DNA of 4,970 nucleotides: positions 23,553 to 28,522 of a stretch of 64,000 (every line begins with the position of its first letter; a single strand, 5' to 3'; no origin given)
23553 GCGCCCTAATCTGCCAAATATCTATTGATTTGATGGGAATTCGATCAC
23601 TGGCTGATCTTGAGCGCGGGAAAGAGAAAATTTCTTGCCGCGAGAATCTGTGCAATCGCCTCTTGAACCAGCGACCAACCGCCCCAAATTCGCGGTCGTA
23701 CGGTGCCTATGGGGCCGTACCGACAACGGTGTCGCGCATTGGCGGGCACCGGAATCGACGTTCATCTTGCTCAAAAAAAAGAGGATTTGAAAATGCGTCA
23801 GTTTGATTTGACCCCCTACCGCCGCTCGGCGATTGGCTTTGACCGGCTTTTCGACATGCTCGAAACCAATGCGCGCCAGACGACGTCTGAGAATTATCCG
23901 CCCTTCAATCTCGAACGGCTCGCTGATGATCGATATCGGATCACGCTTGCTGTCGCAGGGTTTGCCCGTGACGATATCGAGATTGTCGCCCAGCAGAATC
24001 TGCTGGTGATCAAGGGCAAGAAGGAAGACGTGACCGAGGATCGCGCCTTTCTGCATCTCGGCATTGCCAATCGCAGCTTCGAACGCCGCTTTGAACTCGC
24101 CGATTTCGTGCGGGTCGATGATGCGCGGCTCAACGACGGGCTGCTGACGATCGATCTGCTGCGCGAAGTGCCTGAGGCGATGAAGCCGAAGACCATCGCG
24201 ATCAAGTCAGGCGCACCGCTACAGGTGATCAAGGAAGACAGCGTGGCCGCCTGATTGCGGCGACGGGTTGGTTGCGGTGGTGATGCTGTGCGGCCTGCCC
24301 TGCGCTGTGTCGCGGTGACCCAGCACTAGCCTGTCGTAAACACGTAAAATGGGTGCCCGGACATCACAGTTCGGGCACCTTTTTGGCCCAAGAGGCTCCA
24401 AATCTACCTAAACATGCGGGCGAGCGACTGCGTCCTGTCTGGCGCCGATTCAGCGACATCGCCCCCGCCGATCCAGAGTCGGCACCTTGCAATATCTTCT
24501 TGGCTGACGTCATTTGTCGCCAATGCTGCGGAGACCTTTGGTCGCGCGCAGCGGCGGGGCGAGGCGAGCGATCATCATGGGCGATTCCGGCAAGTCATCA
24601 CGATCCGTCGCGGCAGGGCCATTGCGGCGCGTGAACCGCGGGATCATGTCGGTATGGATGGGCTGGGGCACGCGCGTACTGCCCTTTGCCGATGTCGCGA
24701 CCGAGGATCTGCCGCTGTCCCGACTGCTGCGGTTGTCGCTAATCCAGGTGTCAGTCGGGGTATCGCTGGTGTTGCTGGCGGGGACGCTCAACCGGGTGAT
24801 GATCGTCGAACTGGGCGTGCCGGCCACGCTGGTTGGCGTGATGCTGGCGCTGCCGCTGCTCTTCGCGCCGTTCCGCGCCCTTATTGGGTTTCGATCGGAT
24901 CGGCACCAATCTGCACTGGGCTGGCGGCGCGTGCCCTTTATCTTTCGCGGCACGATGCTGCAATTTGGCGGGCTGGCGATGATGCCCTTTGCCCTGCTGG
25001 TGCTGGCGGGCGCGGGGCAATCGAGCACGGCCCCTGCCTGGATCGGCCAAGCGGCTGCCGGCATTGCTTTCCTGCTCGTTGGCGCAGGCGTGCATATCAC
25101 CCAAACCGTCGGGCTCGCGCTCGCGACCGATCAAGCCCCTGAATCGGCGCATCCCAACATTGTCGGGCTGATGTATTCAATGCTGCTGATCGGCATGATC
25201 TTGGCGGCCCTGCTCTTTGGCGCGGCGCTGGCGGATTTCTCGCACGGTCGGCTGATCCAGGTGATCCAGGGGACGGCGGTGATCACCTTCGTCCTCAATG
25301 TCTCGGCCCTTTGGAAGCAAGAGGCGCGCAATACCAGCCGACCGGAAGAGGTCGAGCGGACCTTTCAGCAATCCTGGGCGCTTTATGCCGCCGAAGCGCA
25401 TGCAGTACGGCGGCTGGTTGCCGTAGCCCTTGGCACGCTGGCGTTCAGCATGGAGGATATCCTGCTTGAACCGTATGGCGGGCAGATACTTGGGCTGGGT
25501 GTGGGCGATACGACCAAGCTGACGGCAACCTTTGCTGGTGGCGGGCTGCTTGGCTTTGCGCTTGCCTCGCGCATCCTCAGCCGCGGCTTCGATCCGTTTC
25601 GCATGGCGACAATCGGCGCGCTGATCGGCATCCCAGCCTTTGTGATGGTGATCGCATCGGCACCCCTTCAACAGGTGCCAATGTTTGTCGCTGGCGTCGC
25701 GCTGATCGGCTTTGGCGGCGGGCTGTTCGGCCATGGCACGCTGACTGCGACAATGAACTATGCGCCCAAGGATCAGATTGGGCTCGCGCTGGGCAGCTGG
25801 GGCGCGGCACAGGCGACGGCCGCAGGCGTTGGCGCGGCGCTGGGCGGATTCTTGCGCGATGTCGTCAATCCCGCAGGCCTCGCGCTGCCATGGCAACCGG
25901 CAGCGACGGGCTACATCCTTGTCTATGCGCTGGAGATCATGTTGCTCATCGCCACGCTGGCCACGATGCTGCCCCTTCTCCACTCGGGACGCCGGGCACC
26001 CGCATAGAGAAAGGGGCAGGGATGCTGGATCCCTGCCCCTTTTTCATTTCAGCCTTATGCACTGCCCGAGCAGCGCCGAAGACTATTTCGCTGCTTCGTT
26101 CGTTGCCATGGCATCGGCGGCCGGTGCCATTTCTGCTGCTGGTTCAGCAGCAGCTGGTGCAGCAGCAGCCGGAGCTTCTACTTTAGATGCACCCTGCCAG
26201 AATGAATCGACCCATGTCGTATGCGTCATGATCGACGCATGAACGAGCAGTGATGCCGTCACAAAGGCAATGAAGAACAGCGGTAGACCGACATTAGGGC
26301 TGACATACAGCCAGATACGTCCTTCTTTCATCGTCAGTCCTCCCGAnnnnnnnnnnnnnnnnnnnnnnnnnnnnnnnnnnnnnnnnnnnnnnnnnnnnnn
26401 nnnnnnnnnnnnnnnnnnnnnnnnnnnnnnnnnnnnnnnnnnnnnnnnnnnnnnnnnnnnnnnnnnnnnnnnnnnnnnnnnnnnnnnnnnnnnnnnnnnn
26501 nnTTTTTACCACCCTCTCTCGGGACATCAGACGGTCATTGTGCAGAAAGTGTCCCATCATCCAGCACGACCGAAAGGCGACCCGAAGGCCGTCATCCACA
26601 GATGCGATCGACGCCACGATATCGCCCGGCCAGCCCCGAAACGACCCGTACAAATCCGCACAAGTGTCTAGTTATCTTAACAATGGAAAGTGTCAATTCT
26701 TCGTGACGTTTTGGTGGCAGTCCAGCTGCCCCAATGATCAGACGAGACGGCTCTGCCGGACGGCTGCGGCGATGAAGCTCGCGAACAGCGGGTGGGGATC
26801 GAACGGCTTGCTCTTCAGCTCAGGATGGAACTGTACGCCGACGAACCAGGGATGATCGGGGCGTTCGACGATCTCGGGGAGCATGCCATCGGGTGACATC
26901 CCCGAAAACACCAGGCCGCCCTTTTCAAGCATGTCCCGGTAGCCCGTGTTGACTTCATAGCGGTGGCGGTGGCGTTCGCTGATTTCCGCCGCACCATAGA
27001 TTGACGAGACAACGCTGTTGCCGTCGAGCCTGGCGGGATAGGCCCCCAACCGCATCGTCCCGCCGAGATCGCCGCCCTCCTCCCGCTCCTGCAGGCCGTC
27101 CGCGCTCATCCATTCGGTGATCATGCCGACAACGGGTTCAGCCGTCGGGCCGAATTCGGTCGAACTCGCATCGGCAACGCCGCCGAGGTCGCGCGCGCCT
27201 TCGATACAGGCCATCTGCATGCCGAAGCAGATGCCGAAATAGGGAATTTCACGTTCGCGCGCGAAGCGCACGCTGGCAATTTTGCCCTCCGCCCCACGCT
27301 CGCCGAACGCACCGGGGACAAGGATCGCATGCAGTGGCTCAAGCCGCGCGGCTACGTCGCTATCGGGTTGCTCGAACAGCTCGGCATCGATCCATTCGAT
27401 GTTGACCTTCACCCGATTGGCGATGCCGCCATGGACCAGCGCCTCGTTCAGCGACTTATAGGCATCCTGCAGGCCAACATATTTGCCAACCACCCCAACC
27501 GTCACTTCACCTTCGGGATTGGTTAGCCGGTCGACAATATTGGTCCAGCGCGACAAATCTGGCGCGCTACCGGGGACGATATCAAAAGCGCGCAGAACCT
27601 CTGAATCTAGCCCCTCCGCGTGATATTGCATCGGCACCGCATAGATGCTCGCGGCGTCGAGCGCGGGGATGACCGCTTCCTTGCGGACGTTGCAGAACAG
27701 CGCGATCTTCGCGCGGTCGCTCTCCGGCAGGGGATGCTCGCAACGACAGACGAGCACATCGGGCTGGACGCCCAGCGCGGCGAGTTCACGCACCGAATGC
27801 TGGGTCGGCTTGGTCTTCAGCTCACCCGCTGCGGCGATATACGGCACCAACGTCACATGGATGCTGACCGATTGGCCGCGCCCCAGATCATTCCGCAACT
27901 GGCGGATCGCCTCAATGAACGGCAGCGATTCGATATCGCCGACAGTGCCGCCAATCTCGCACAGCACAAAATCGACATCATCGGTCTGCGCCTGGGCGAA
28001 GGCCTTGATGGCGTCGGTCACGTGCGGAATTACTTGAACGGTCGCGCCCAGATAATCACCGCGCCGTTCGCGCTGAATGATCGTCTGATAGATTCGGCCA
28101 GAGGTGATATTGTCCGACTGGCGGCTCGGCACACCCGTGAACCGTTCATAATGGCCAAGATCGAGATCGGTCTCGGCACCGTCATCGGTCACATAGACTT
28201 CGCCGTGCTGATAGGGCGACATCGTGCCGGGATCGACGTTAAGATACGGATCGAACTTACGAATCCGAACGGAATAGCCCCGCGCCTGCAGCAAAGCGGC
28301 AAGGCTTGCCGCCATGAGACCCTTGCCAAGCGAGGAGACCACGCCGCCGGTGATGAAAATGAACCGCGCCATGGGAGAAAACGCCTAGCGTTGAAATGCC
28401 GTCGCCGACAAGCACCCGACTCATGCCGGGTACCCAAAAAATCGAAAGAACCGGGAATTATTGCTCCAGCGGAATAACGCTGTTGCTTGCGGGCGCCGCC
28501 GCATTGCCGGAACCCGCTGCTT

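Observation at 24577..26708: Stand-alone LH2 antenna locus with pucC convergent to pucBA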

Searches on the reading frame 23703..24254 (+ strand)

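Call 3: search_protein_families(library=pfam, proteins=[window:23703-24254:+], max_evalue=0.01)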
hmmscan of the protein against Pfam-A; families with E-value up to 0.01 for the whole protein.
window:23703-24254:+ (183 aa): 2 families
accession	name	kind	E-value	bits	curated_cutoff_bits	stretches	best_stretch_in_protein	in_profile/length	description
PF00011.27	HSP20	-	2.4e-18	66.5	20.8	1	74-168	5-102/102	Hsp20/alpha crystallin family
PF17886.7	ArsA_HSP20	-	0.0088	16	22.5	0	75-151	1-62/63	HSP20-like domain found in ArsA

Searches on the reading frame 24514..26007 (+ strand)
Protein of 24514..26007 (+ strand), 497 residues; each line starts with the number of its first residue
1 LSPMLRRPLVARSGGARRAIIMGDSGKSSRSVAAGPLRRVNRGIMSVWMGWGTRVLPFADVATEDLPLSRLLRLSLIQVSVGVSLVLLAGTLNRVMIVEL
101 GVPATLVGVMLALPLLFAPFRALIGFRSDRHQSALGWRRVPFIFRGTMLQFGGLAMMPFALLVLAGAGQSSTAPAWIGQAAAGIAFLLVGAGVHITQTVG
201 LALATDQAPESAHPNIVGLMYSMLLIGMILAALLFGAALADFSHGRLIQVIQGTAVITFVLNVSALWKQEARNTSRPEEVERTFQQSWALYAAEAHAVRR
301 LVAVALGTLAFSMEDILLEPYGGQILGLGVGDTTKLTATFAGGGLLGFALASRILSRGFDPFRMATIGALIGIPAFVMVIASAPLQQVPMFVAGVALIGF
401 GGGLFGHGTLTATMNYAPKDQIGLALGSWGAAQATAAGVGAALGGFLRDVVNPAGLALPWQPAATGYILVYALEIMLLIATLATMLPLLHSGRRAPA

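Call 3: search_protein_families(library=pfam, proteins=[window:24514-26007:+], max_evalue=0.01)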
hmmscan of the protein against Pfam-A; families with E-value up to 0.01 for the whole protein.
window:24514-26007:+ (497 aa): 3 families
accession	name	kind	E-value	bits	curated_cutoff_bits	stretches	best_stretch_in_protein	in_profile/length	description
PF03209.21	PUCC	-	3.2e-149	497.8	21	1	91-491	1-399/401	PUCC protein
PF07690.21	MFS_1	-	2.1e-19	70.1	33.4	2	184-441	90-347/347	Major Facilitator Superfamily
PF03092.22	BT1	-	2e-05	24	22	1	82-282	2-187/432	BT1 family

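Call 4: search_protein_families(library=ncbifam, proteins=[window:24514-26007:+], max_evalue=0.01)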
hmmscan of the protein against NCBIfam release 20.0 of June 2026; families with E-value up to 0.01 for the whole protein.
window:24514-26007:+ (497 aa): 1 family
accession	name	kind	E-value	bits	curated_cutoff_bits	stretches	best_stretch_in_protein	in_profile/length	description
TIGR00880.1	2_A_01_02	superfamily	0.00037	20.6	131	1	184-264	56-135/141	multidrug resistance protein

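Call 9: find_related_loci(query=window:24649-26007:+, collection=genome_contigs, flank=6000)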
Query window:24649-26007:+ (452 aa) in genome_contigs; peptide patterns used: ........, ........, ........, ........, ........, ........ (x = any residue, [..] = any of these).
203 stretches matched a pattern; 127 encode a relative of the query (tblastn E <= 1e-3); the best 80 are kept; 80 distinct loci.
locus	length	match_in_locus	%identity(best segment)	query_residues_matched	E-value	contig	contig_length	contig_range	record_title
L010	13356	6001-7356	99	1-452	0e+0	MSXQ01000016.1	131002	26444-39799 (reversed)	MAG: Proteobacteria bacterium ST_bin13 252, whole genome shotgun sequence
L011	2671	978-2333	97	1-452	0e+0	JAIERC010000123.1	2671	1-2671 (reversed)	MAG: Sphingomonas sp. isolate co.spades.METABAT.1kb_062 c_000000340928, whole genome shotgun sequence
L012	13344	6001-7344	92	1-448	0e+0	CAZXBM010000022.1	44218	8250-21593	MAG TPA_asm: uncultured Stakelama sp. isolate SRP287051_co1_94 genome assembly, contig: NODE_1513_length_44218_cov_31.40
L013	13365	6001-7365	87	1-450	0e+0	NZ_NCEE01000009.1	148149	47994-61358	MAG: Sphingomonas sp. 32-62-10 04302015_32_scaffold_161, whole genome shotgun sequence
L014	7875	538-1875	89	1-446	0e+0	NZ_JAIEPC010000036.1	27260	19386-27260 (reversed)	MAG: Sphingomonas sp. isolate co.spades.DASTOOL.1kb_159 c_000000439718, whole genome shotgun sequence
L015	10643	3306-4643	89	1-446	0e+0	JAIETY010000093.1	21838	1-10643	MAG: Sphingomonas sp. isolate time.spades.CONCOCT.2.5kb_086 c_000000000035, whole genome shotgun sequence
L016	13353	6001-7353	89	1-451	0e+0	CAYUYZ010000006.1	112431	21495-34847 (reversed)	MAG TPA_asm: uncultured Stakelama sp. isolate SRP287051_co2_108 genome assembly, contig: NODE_367_length_112431_cov_45.0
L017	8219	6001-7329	87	1-444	0e+0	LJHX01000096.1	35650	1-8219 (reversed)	Alpha proteobacterium AAP81b AAP81b_Contigs_96, whole genome shotgun sequence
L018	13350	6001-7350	76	1-451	0e+0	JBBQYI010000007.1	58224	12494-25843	MAG: Sphingomonadales bacterium isolate Co_metawrap_2157 Cmw_2157_k141_29008282_length_58224_cov_13.9962, whole genome s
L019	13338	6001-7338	77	1-446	0e+0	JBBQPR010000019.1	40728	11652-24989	MAG: Sphingomonadales bacterium isolate Co_metawrap_1522 Cmw_1522_k141_18916947_length_40728_cov_20.9980, whole genome s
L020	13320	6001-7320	85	1-440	0e+0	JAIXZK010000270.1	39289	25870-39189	MAG: Sphingomonadales bacterium isolate D8_MAG_00049 pond_D8_MAG_00049_000000000236, whole genome shotgun sequence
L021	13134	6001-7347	66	3-445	0e+0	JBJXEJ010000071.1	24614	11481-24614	MAG: Rhizobacter sp. isolate P.bin.152 k127_3785327, whole genome shotgun sequence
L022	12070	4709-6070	65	3-450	0e+0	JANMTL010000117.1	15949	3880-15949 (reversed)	MAG: Rhizobacter sp. isolate SOY_29_metabat_199 SOY_29_k141_2033655, whole genome shotgun sequence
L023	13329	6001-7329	65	3-446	2e-180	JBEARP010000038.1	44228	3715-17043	MAG: Pseudomonadota bacterium isolate NASQAN2010_127_B_bin.3 scaffold_708153, whole genome shotgun sequence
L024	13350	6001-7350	69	1-446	4e-180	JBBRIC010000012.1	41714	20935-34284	MAG: Sphingomonadales bacterium isolate Co_metawrap_2755 Cmw_2755_k141_21473102_length_41714_cov_8.0000, whole genome sh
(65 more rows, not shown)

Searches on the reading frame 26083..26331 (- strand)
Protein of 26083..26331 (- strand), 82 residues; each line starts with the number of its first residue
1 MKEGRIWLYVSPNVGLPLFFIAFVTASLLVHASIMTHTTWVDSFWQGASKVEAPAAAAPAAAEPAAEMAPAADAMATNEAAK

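Call 3: search_protein_families(library=pfam, proteins=[window:26083-26331:-], max_evalue=0.01)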
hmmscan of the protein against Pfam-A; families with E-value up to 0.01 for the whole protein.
window:26083-26331:- (82 aa): 1 family
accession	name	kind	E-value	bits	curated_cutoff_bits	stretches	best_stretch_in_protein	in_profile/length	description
PF00556.25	LHC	-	8.6e-09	35.9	23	1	4-41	2-39/39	Antenna complex alpha/beta subunit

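Call 4: search_protein_families(library=ncbifam, proteins=[window:26083-26331:-], max_evalue=0.01)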
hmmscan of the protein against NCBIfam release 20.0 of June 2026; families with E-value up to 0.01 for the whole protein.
window:26083-26331:- (82 aa): 0 families

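Call 52: search_solved_structures(query=window:26083-26331:-, max_evalue=0.01, show_alignments=2)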
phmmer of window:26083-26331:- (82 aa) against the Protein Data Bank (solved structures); distinct sequences matched with E-value up to 0.01: 15.
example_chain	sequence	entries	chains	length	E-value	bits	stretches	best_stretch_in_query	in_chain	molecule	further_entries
7zdi_A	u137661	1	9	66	1.9e-15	59.8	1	1-67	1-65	Light-harvesting protein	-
9lt4_A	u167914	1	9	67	1.3e-14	57.1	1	1-65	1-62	Light-harvesting protein B-800/814 alpha chain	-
8z81_a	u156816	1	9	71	3.7e-14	55.7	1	1-58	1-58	Antenna complex, alpha/beta subunit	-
7pbw_AA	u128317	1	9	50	2.1e-13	53.4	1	1-49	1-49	Light-harvesting protein B-800/850 alpha chain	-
1ijd_A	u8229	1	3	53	6e-12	48.7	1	1-50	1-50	LIGHT-HARVESTING PROTEIN B-800/820, ALPHA CHAIN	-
1kzu_A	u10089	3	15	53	1.7e-11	47.2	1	1-50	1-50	LIGHT HARVESTING PROTEIN B-800/850 | Light-harvesting protein B-800/850, alpha chain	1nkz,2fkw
9dwz_A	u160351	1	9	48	2.5e-11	46.8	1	1-47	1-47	Light-harvesting protein B-800/820 alpha chain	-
7zcu_A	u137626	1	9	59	3.2e-11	46.4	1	1-50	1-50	Light-harvesting protein B-800-850 alpha chain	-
7ze8_A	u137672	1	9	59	3.8e-11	46.1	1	1-52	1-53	Light-harvesting protein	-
7ze3_A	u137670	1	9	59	4.3e-11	46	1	1-52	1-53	Light-harvesting protein B-800-850 alpha chain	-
9ek8_A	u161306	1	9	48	9.3e-11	44.9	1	1-47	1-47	Light-harvesting protein B-800/850 alpha chain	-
6q53_A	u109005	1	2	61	0.0044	20.6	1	4-40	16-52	light-harvesting protein subunit alpha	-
1lgh_A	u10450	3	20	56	0.0051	20.4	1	4-38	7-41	LIGHT HARVESTING COMPLEX II | Light-harvesting protein B-800/850 alpha chain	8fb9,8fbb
7tuw_M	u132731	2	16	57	0.0054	20.3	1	4-38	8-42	Light-harvesting protein B-800/850 alpha chain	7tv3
7o0u_aa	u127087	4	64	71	0.0096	19.5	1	5-70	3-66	LHC domain-containing protein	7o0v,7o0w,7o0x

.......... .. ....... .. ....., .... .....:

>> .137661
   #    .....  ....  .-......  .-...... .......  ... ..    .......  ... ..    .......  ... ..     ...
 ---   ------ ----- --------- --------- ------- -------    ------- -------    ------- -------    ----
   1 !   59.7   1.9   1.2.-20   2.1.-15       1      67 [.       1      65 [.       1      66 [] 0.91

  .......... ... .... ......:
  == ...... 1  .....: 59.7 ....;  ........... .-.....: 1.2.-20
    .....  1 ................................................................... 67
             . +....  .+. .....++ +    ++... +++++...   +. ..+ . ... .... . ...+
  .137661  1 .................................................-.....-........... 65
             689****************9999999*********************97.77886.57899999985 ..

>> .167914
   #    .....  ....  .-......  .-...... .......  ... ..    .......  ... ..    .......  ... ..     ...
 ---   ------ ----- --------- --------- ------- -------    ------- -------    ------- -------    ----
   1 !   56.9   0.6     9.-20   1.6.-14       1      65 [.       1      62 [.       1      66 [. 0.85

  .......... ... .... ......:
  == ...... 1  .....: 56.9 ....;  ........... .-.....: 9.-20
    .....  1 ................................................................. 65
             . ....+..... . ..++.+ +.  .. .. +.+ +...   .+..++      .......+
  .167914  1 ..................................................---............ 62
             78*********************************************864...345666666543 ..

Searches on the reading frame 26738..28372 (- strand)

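Call 3: search_protein_families(library=pfam, proteins=[window:26738-28372:-], max_evalue=0.01)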
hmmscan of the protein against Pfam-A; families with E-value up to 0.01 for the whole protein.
window:26738-28372:- (544 aa): 4 families
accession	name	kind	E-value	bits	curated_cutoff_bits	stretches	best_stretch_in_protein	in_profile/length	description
PF06418.20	CTP_synth_N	-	3.7e-121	403.9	26.1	1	3-264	1-264/265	CTP synthase N-terminus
PF00117.34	GATase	-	5.7e-36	124.4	22.8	1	301-535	2-189/190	Glutamine amidotransferase class-I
PF07722.19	Peptidase_C26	-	2.7e-07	31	20.5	1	448-518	155-219/219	Peptidase C26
PF01656.29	CbiA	-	0.0094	16.4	25.4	0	13-152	8-54/125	CobQ/CobB/MinD/ParA nucleotide binding domain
